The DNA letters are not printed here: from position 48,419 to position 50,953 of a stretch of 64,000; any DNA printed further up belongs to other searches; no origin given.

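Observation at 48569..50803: Alginate-lyase/heparinase-N-like domain covalently fused to a PhyH dioxygenase domain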

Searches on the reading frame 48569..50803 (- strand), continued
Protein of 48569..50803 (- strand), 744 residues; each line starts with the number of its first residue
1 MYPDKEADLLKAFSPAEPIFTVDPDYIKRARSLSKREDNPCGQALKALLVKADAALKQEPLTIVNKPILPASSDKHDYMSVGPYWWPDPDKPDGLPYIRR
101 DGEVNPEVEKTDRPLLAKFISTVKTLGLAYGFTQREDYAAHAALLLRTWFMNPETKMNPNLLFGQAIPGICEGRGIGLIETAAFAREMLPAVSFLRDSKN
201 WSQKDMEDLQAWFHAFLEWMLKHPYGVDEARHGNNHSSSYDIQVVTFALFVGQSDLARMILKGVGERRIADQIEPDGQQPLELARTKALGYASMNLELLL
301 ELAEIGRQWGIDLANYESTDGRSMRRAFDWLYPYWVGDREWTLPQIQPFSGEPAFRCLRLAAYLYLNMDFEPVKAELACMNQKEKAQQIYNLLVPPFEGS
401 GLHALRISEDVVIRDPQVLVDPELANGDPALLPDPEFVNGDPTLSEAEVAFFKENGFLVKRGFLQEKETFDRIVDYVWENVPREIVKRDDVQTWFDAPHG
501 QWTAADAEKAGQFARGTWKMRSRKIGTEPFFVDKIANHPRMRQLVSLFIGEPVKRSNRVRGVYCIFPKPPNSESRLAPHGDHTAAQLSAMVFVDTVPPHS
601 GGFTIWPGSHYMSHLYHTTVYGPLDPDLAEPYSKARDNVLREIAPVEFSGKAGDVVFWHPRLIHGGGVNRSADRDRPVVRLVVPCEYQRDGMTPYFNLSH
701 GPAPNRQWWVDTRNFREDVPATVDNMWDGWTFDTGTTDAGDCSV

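Call 20: find_related_loci(query=A1, collection=genome_contigs, flank=10000)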
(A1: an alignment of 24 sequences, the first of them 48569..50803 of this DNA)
Query A1 (744 aa) in genome_contigs; peptide patterns used: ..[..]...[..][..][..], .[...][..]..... (x = any residue, [..] = any of these).
76 stretches matched a pattern; 32 encode a relative of the query (tblastn E <= 1e-3); 30 distinct loci.
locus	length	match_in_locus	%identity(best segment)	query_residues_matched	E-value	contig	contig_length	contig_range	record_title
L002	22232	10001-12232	97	1-744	0e+0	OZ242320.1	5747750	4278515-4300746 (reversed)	MAG: Candidatus Latescibacterota bacterium isolate 06f19266-885c-4d39-bf7e-e57a8b9e9c03 genome assembly, chromosome: 1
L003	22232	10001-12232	97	1-744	0e+0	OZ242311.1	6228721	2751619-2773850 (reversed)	MAG: Candidatus Latescibacterota bacterium isolate bccf755e-c1ee-4055-8c2e-878efcd7d1d4 genome assembly, chromosome: 1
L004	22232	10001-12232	96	1-744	0e+0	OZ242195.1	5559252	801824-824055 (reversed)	MAG: Candidatus Latescibacterota bacterium isolate a57e98d2-c2a9-4833-8eaa-f85fbefd33d8 genome assembly, chromosome: 1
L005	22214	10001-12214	96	1-738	0e+0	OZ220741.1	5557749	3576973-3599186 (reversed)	MAG: Candidatus Latescibacterota bacterium isolate a9e09e5c-d410-47d8-823c-ef7e39eb5a37 genome assembly, chromosome: 1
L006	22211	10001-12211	95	1-737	0e+0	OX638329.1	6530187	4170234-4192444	MAG: uncultured Latescibacteria bacterium isolate 03e23b1f-02ed-4bf0-8d8f-a367d3d93791 genome assembly, chromosome: 1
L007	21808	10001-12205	95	1-735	0e+0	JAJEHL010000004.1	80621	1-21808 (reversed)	MAG: Candidatus Latescibacterota bacterium isolate p16x60bins.49 k141_77230, whole genome shotgun sequence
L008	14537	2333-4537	95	1-735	0e+0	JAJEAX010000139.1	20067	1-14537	MAG: Candidatus Latescibacterota bacterium isolate jk18x7bins.9 k141_1244544, whole genome shotgun sequence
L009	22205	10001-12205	95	1-735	0e+0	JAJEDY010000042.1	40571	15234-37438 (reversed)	MAG: Candidatus Latescibacterota bacterium isolate p16x33bins.50 k141_1150155, whole genome shotgun sequence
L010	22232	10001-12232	94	1-744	0e+0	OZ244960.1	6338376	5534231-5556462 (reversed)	MAG: Candidatus Latescibacterota bacterium isolate 84ceb019-2832-410a-8319-f59b3e32517b genome assembly, chromosome: 1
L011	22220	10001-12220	94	1-740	0e+0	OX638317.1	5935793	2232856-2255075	MAG: uncultured Latescibacteria bacterium isolate cbbe8a84-e08a-4d06-a76e-2eb930d8ff24 genome assembly, chromosome: 1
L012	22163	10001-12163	83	1-734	0e+0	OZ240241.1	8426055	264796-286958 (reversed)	MAG: Candidatus Latescibacterota bacterium isolate 5029ecf2-d60f-4a19-a35b-269815a0a5cf genome assembly, chromosome: 1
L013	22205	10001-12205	95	1-735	0e+0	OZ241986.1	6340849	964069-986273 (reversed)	MAG: Candidatus Latescibacterota bacterium isolate 0d522d25-140f-41b3-910f-d932058e053c genome assembly, chromosome: 1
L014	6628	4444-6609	79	1-735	0e+0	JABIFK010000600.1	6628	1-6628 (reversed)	MAG: Candidatus Latescibacterota bacterium isolate SI053_bin19 k141_279793, whole genome shotgun sequence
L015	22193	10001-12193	93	1-744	0e+0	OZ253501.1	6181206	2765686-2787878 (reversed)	MAG: Candidatus Latescibacterota bacterium isolate f485d00f-16df-4488-a4d1-ddfd292eb512 genome assembly, chromosome: 1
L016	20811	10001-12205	79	1-735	0e+0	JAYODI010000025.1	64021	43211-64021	MAG: Candidatus Latescibacterota bacterium isolate 139553_S155_metabat_bins_2.tsv.104 NODE_568_length_64021_cov_7.049026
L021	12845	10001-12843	67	1-732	0e+0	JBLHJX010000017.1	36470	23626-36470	MAG: Candidatus Latescibacterota bacterium isolate 3300054698_44 Ga0535670_0001265, whole genome shotgun sequence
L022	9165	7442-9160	71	1-585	0e+0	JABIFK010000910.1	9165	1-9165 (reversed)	MAG: Candidatus Latescibacterota bacterium isolate SI053_bin19 k141_1282785, whole genome shotgun sequence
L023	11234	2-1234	80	325-735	0e+0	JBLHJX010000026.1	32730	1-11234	MAG: Candidatus Latescibacterota bacterium isolate 3300054698_44 Ga0535670_0001609, whole genome shotgun sequence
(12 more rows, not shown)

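Call 22: find_encoding_contigs(protein=P0025, flank=10000, max_places=1)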
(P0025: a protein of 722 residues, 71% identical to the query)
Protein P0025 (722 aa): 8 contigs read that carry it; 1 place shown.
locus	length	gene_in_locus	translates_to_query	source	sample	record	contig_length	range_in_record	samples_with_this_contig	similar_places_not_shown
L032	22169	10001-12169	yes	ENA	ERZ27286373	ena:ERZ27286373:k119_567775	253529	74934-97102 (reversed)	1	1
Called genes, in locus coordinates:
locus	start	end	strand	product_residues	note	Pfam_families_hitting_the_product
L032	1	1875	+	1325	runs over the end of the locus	PF05359:DUF748 (weak), PF27051:TamB_N (faint), PF04357:TamB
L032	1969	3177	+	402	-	PF04015:DUF362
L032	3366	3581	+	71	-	-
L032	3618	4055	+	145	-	PF00571:CBS (weak)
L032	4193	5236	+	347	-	PF01408:GFO_IDH_MocA, PF02894:GFO_IDH_MocA_C, PF22725:GFO_IDH_MocA_C3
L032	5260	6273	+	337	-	PF01590:GAF, PF13185:GAF_2, PF13492:GAF_3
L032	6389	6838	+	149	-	-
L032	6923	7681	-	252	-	PF00459:Inositol_P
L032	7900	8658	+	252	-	PF01073:3Beta_HSD, PF01370:Epimerase, PF02719:Polysacc_synt_2 (faint), PF04321:RmlD_sub_bind, PF16363:GDP_Man_Dehyd, PF13460:NAD_binding_10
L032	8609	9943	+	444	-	PF13527:Acetyltransf_9, PF00583:Acetyltransf_1 (weak), PF13673:Acetyltransf_10 (weak), PF13508:Acetyltransf_7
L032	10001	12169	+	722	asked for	PF05426:Alginate_lyase, PF05721:PhyH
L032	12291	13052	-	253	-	PF04909:Amidohydro_2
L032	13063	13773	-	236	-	PF02586:SRAP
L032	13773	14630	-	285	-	PF08450:SGL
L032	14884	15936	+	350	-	PF01408:GFO_IDH_MocA, PF22725:GFO_IDH_MocA_C3, PF02894:GFO_IDH_MocA_C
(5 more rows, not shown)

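Call 23: find_encoding_contigs(protein=P0032, flank=10000, max_places=1)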
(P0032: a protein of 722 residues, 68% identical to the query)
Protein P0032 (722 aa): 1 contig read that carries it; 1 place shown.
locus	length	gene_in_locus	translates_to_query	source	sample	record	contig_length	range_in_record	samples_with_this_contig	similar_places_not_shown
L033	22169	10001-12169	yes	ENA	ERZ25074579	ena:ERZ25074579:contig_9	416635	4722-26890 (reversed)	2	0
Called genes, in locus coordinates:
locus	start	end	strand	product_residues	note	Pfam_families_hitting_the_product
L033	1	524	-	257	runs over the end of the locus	PF01507:PAPS_reduct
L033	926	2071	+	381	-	PF25881:HH_YBHG, PF25885:HH_EMRA (faint)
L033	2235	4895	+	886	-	PF01326:PPDK_N, PF00391:PEP-utilizers, PF02896:PEP-utilizers_C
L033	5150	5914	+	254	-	PF00142:Fer4_NifH (weak), PF01656:CbiA, PF02374:ArsA_ATPase (weak), PF06564:CBP_BcsQ (weak), PF09140:MipZ (faint), PF10609:ParA, PF13614:AAA_31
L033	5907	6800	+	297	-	PF02195:ParB_N, PF17762:HTH_ParB, PF23552:ParB_C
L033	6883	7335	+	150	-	PF01242:PTPS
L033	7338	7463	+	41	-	-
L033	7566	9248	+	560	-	PF00860:Xan_ur_permease, PF00916:Sulfate_transp, PF01740:STAS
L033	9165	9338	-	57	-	-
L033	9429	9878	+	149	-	PF16798:DUF5069 (weak)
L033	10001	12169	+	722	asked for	PF05426:Alginate_lyase, PF05721:PhyH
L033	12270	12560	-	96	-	-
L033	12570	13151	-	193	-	PF03167:UDG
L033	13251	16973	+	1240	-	PF08450:SGL (faint), PF16819:DUF5074 (faint), PF07494:Reg_prop (weak), PF07495:Y_Y_Y, PF00512:HisKA, PF02518:HATPase_c, PF00072:Response_reg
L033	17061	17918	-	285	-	-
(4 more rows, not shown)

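Call 29: find_encoding_contigs(protein=P0038, flank=6000, max_places=2)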
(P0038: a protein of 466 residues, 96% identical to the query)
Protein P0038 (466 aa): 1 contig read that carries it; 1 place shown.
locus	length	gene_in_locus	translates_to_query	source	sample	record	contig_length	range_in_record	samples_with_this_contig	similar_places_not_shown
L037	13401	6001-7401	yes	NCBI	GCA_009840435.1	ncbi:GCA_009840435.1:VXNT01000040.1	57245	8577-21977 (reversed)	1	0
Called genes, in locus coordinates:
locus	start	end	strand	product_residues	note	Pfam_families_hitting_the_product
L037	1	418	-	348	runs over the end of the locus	PF00389:2-Hacid_dh, PF02826:2-Hacid_dh_C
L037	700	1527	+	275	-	PF05721:PhyH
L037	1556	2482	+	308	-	-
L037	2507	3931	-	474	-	PF00884:Sulfatase, PF01663:Phosphodiest, PF16347:SGSH_C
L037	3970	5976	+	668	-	PF06045:Rhamnogal_lyase (weak), PF09284:RhgB_N (faint), PF14686:fn3_3, PF14683:CBM-like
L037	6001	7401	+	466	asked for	PF05426:Alginate_lyase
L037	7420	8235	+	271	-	PF05721:PhyH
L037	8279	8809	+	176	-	-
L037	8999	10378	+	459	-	-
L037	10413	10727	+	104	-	PF05336:rhaM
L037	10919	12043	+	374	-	PF12323:HTH_OrfB_IS605, PF01385:OrfB_IS605, PF07282:Cas12f1-like_TNB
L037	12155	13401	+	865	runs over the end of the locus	-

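Call 30: search_protein_families(library=pfam, proteins=[P0040, P0047, P0051, P0050, P0055, P0059], max_evalue=1)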
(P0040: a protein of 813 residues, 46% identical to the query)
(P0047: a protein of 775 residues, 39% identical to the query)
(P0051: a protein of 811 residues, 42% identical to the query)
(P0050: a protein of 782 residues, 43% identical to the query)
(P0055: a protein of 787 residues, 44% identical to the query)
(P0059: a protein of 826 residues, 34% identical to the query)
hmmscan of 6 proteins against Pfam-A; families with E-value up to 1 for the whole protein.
P0040 (813 aa): 8 families
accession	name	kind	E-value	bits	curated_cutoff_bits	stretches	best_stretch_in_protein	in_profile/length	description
PF05426.18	Alginate_lyase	-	7.5e-181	600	22.2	2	80-358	3-275/275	Alginate lyase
PF14854.11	LURAP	-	0.00029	21.1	25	1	426-485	53-107/118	Leucine rich adaptor protein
PF18301.6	preATP-grasp_3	-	0.011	16.4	26.3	0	518-558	10-50/76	pre ATP-grasp 3 domain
PF13377.12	Peripla_BP_3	-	0.03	14.8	26.5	0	220-286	20-99/167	Periplasmic binding protein-like domain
PF19347.4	DUF5925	-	0.034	14.1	27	0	138-162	28-52/178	Domain of unknown function (DUF5925)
PF05036.18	SPOR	-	0.058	14.2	21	0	248-289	35-73/76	SPOR domain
PF05069.18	Phage_tail_S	-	0.2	12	24.3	0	657-713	26-84/148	Phage virion morphogenesis family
PF16889.11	Hepar_II_III_N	-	0.79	9.4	22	0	219-263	116-158/340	Heparinase II/III N-terminus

P0047 (775 aa): 2 families
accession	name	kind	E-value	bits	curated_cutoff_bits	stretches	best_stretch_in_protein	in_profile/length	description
PF05426.18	Alginate_lyase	-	3.4e-173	574.9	22.2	2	70-348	1-273/275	Alginate lyase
PF06662.19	C5-epim_C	-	0.0094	15.9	23.3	0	490-518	34-62/188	D-glucuronyl C5-epimerase C-terminus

P0051 (811 aa): 2 families
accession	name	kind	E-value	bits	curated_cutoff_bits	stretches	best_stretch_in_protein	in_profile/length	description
PF05426.18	Alginate_lyase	-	2.8e-172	571.9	22.2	2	89-369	1-273/275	Alginate lyase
PF06662.19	C5-epim_C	-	0.15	12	23.3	0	511-542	34-65/188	D-glucuronyl C5-epimerase C-terminus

P0050 (782 aa): 2 families
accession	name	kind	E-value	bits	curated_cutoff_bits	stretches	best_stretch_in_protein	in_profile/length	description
PF05426.18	Alginate_lyase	-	2.4e-184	611.5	22.2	2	78-355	1-273/275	Alginate lyase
PF08888.16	HopJ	-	0.13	13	27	1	600-648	32-80/109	HopJ type III effector protein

P0055 (787 aa): 4 families
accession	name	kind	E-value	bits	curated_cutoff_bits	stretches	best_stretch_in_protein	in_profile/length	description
PF05426.18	Alginate_lyase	-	4e-173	574.7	22.2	2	68-347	1-273/275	Alginate lyase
PF06662.19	C5-epim_C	-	0.011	15.7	23.3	0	492-519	34-61/188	D-glucuronyl C5-epimerase C-terminus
PF16889.11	Hepar_II_III_N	-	0.019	14.7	22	0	494-516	108-130/340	Heparinase II/III N-terminus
PF07944.18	Beta-AFase-like_GH127_cat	-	0.076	12.4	24.9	0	481-536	170-212/376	Beta-L-arabinofuranosidase, GH127 catalytic domain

P0059 (826 aa): 6 families
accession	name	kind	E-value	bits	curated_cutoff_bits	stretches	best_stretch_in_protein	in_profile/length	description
PF05426.18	Alginate_lyase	-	1.8e-122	408.5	22.2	2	483-761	1-275/275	Alginate lyase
PF17948.6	DnaT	-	0.0087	16.2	25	1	216-240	37-60/69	DnaT DNA-binding domain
PF20749.2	DUF6833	-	0.031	14.4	26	0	87-103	30-47/57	Domain of unknown function (DUF6833)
PF21140.2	eIF4G1-like_eIF4E-bd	-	0.19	12.2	27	0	553-588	16-48/56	Translation initiation factor eIF4G-like, eIF4E-binding domain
PF10030.15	DUF2272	-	0.19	12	27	1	612-667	29-82/191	Uncharacterized protein conserved in bacteria (DUF2272)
PF21740.2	DUF6866_C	-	0.35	11.1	27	0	227-284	124-181/182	Family of unknown function (DUF6866) C-terminal domain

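Call 49: predict_structure(alignment_id=A3)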
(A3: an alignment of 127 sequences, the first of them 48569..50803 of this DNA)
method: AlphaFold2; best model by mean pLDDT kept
length: 744 residues; sequences in the alignment: 127
mean_pLDDT: 92.9   pTM: 0.88
mean pLDDT of the five models: 92.9, 92.9, 91.8, 91.6, 89.6
residues with pLDDT >= 90: 609; 70-90: 115; 50-70: 11; < 50: 9
segments of 3 or more residues with pLDDT < 50: 736-744
pLDDT, mean of each block of 10 residues (from residue 1): 92 96 92 95 98 97 90 93 92 93 87 94 98 98 98 97 89 82 97 97 98 98 95 94 98 97 97 96 85 97 94 94 98 96 88 97 92 94 96 90 80 96 85 94 97 98 98 97 92 92 91 94 95 98 97 96 96 90 91 97 96 94 87 96 97 97 95 94 97 83 79 91 93 58 33
secondary structure, 60 per line:
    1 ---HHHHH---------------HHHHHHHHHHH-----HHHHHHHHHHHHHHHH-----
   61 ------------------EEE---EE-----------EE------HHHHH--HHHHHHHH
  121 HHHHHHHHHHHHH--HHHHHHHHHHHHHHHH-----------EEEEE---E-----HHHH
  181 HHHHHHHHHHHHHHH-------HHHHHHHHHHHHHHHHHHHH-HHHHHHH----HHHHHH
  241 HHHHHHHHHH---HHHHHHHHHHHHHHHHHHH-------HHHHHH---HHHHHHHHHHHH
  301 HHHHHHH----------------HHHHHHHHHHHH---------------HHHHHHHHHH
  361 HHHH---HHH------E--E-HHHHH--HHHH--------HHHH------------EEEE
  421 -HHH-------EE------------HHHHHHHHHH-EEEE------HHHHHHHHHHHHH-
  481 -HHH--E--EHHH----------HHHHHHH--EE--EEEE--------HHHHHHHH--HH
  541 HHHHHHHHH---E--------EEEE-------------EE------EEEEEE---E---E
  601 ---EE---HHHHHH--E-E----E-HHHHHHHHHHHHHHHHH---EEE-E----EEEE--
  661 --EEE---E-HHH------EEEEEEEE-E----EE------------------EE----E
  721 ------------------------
elements in order (helices of 4 or more, strands of 3 or more residues): H4-8 H24-34 H40-55 E79-81 H106-110 H113-133 H136-151 E163-167 H177-195 H203-222 H224-230 H235-250 H254-272 H280-285 H289-307 H324-335 H351-364 H382-386 H389-392 H401-404 E417-420 H446-455 E457-460 H467-479 H504-510 E517-520 H529-536 H539-549 E562-565 E587-592 H609-614 H626-642 E646-648 E655-658 E663-665 E680-687
